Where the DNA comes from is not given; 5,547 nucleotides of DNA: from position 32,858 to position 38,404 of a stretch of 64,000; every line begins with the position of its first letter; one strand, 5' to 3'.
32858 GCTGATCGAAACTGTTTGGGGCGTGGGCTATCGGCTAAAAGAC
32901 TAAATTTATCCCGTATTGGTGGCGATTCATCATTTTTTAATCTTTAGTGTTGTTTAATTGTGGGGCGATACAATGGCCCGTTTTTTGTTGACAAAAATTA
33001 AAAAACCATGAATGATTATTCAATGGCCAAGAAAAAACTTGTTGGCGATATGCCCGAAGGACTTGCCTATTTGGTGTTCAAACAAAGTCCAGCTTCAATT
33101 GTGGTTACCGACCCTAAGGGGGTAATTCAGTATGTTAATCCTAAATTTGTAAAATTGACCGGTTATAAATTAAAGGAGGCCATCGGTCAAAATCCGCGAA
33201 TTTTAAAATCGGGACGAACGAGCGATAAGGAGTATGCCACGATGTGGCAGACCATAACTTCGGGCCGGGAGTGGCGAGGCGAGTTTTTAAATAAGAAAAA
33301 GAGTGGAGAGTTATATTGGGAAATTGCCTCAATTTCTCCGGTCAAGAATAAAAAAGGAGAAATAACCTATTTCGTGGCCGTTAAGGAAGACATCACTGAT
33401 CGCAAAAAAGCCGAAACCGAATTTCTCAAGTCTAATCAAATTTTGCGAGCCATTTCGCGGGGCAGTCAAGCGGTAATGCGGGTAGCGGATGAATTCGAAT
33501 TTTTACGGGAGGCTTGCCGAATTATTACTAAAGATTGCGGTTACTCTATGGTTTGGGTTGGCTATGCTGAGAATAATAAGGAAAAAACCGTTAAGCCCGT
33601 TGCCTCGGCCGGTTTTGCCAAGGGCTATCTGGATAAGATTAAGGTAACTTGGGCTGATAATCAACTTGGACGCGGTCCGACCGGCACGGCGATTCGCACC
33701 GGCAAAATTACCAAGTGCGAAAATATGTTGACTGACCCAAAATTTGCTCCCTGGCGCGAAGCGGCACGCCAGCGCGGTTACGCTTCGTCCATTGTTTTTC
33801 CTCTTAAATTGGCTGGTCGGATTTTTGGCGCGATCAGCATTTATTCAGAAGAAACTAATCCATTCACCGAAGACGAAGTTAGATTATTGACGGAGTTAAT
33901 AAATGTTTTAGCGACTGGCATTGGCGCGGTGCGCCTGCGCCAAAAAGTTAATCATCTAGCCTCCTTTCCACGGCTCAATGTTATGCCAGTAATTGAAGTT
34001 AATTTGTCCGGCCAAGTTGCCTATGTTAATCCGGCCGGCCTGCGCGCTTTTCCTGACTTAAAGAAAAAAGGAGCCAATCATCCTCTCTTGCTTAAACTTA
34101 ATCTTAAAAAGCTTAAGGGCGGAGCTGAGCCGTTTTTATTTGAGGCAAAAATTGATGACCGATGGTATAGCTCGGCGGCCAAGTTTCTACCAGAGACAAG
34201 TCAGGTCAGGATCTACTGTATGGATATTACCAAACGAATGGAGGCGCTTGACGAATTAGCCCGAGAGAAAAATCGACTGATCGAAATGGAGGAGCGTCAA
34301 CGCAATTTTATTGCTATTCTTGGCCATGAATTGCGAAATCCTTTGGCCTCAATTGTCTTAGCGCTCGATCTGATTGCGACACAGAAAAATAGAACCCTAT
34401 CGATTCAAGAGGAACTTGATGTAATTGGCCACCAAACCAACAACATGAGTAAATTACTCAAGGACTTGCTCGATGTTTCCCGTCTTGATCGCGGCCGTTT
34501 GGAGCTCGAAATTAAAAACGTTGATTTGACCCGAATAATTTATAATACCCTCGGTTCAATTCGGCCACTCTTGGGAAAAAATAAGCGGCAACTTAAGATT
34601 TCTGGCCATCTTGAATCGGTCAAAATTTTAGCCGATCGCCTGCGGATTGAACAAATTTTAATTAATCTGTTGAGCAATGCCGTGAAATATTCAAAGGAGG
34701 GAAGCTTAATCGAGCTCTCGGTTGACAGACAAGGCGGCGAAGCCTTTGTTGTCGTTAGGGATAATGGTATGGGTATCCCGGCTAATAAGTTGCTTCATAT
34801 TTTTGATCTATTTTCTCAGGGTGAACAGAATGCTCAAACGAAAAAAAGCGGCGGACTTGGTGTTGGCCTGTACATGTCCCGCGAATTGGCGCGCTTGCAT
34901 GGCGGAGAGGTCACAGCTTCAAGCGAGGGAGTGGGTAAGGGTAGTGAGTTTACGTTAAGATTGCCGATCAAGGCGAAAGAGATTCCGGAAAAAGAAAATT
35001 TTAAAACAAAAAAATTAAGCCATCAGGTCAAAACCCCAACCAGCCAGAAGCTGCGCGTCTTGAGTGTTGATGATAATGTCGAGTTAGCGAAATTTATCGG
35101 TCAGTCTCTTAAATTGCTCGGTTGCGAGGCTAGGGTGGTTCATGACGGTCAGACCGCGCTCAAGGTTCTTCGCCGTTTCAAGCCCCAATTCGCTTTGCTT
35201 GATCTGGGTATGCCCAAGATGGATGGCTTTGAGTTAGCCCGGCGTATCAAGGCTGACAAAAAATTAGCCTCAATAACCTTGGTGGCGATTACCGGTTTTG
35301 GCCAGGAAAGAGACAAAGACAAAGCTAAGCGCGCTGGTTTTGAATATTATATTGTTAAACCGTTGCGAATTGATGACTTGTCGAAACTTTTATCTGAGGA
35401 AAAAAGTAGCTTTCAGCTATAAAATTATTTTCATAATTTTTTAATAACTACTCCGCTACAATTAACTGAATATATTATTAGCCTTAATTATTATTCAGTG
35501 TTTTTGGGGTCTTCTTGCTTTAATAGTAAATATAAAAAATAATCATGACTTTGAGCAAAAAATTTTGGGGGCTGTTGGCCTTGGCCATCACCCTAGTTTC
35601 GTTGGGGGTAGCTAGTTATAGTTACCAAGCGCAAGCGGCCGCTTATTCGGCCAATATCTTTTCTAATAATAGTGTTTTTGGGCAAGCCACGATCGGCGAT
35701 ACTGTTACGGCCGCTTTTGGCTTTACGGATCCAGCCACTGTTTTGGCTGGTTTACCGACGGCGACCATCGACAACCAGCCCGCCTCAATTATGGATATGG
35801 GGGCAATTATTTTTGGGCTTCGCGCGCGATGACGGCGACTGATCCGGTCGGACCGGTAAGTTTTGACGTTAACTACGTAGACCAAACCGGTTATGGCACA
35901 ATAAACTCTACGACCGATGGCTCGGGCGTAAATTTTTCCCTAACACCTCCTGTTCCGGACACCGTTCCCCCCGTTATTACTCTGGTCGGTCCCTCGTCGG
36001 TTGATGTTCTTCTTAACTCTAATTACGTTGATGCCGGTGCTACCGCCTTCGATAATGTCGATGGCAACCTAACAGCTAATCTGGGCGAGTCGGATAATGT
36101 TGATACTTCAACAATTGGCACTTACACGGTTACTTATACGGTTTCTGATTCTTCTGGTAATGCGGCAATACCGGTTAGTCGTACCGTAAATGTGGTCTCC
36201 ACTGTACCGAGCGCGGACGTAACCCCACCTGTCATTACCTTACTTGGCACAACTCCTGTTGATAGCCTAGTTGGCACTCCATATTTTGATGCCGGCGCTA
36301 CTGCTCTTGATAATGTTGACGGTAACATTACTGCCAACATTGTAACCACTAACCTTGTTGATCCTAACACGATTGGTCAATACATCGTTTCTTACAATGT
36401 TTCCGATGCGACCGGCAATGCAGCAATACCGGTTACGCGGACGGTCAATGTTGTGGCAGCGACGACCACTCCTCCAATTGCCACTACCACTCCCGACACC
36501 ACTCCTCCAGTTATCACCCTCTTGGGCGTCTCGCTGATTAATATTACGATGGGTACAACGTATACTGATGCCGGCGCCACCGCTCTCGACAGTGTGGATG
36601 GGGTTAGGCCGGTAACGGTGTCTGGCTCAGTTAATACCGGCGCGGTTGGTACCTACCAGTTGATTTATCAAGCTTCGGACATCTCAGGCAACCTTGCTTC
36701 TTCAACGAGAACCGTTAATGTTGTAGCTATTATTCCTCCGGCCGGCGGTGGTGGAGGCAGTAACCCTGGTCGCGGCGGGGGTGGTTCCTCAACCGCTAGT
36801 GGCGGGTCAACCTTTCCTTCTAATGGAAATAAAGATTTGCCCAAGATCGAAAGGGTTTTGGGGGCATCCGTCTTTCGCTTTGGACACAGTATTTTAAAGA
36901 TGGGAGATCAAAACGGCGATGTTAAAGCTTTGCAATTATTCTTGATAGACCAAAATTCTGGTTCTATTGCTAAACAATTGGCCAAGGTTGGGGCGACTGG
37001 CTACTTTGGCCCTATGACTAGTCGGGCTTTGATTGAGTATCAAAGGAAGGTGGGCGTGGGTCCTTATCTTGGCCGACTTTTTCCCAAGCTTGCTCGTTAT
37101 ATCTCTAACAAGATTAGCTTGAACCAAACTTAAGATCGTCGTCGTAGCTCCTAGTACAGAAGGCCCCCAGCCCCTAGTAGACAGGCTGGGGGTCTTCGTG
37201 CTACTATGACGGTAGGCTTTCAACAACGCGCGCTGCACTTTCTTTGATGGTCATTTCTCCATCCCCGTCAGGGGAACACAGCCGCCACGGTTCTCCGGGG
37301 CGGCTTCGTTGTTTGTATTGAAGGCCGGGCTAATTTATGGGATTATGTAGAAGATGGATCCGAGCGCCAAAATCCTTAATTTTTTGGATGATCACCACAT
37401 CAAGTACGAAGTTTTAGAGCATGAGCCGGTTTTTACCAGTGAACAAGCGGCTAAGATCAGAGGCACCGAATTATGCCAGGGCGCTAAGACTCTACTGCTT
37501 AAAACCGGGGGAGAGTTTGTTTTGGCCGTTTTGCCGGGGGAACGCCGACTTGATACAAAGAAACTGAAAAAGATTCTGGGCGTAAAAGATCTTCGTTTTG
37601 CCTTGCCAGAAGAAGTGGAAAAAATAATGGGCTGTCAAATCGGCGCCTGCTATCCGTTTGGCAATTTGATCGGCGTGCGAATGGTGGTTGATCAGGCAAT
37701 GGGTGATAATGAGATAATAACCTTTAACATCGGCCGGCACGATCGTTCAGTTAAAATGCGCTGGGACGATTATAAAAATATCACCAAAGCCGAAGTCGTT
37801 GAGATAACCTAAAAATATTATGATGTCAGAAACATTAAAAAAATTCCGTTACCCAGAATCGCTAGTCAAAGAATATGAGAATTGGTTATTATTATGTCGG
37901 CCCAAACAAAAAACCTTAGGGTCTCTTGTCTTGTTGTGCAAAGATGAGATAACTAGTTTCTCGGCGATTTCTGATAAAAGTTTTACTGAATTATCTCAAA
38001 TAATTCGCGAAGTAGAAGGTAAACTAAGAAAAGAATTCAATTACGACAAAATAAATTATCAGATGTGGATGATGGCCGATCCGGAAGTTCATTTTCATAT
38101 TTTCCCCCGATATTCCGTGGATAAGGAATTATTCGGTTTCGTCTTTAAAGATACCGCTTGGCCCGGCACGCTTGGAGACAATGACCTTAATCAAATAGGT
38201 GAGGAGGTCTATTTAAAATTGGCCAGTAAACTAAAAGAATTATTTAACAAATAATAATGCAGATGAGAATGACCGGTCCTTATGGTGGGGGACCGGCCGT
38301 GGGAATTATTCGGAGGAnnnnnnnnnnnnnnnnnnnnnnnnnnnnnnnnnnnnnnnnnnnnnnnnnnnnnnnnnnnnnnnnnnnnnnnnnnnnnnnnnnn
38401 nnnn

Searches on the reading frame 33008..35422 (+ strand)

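Call 70: search_protein_families(library=pfam, proteins=[window:33008-35422:+], max_evalue=0.001)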
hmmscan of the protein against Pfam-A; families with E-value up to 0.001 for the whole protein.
window:33008-35422:+ (804 aa): 12 families
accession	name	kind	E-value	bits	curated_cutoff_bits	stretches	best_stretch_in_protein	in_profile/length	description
PF02518.31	HATPase_c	-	2.1e-26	93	26.4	1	543-655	2-110/111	Histidine kinase-, DNA gyrase B-, and HSP90-like ATPase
PF00072.30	Response_reg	-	1.4e-20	73.9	30.2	1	684-794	1-109/111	Response regulator receiver domain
PF13426.13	PAS_9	-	1.2e-19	71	27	1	28-131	1-103/103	PAS domain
PF13185.12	GAF_2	-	6.5e-18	65.7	28.6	1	161-303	3-133/136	GAF domain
PF00989.32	PAS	-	1.8e-16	60.6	22.6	1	25-129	8-113/113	PAS fold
PF00512.31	HisKA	-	8.8e-14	51.8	26.9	1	431-496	2-66/66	His Kinase A (phospho-acceptor) domain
PF01590.32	GAF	-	7.8e-13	49.5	22.4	1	166-303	6-131/133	GAF domain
PF08448.16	PAS_4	-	1.1e-11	45.4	23.1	1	24-133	1-109/110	PAS fold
PF08447.18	PAS_3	-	1.4e-08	35.3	25.6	1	42-125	3-88/89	PAS fold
PF13188.13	PAS_8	-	3e-06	27.4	21.8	1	23-60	6-43/65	PAS domain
PF13589.12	HATPase_c_3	-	0.00054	20.4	25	0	548-624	4-80/137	Histidine kinase-, DNA gyrase B-, and HSP90-like ATPase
PF13492.12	GAF_3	-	0.00066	20.5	27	0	259-305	81-127/129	GAF domain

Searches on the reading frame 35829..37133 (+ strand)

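Call 70: search_protein_families(library=pfam, proteins=[window:35829-37133:+], max_evalue=0.001)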
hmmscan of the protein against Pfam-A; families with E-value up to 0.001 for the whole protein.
window:35829-37133:+ (434 aa): 5 families
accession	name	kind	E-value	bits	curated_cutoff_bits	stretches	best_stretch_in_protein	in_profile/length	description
PF16403.11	Bact_surface_Ig-like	-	3.6e-52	174.7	27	3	50-122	1-71/71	Bacterial surface protein, Ig-like domain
PF02494.22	HYR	-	2.4e-09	37.9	21.7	1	44-122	2-81/81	HYR domain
PF18981.6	InlK_D3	-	5.1e-08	33.3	25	1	88-122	41-75/75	Internalin K domain (D3/D4)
PF07523.18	Big_3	-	0.00028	21.5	21.2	0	90-114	42-66/68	Bacterial Ig-like domain (group 3)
PF01471.23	PG_binding_1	-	0.00097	19.7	23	0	363-409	3-42/57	Putative peptidoglycan binding domain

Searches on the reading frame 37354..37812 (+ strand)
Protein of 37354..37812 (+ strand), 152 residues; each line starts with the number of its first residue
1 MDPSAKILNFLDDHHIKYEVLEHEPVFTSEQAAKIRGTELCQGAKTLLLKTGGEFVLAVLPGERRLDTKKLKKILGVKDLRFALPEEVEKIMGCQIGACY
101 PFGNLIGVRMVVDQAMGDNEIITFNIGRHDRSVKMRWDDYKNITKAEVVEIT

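Call 70: search_protein_families(library=pfam, proteins=[window:37354-37812:+], max_evalue=0.001)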
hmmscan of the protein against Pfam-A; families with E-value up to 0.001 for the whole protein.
window:37354-37812:+ (152 aa): 1 family
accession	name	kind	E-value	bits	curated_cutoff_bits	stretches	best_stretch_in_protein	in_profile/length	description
PF04073.20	tRNA_edit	-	2.7e-30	105.4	25.5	1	23-142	1-122/123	Aminoacyl-tRNA editing domain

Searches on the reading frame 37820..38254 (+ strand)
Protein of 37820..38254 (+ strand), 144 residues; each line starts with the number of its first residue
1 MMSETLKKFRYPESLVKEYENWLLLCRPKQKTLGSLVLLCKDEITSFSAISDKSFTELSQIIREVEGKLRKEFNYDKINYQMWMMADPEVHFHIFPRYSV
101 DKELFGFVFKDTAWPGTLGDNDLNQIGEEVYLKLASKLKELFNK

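Call 70: search_protein_families(library=pfam, proteins=[window:37820-38254:+], max_evalue=0.001)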
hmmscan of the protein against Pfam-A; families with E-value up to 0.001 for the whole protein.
window:37820-38254:+ (144 aa): 1 family
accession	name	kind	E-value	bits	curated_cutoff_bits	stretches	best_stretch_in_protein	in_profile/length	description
PF01230.28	HIT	-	0.00011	23.2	21.5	1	35-99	28-97/98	HIT domain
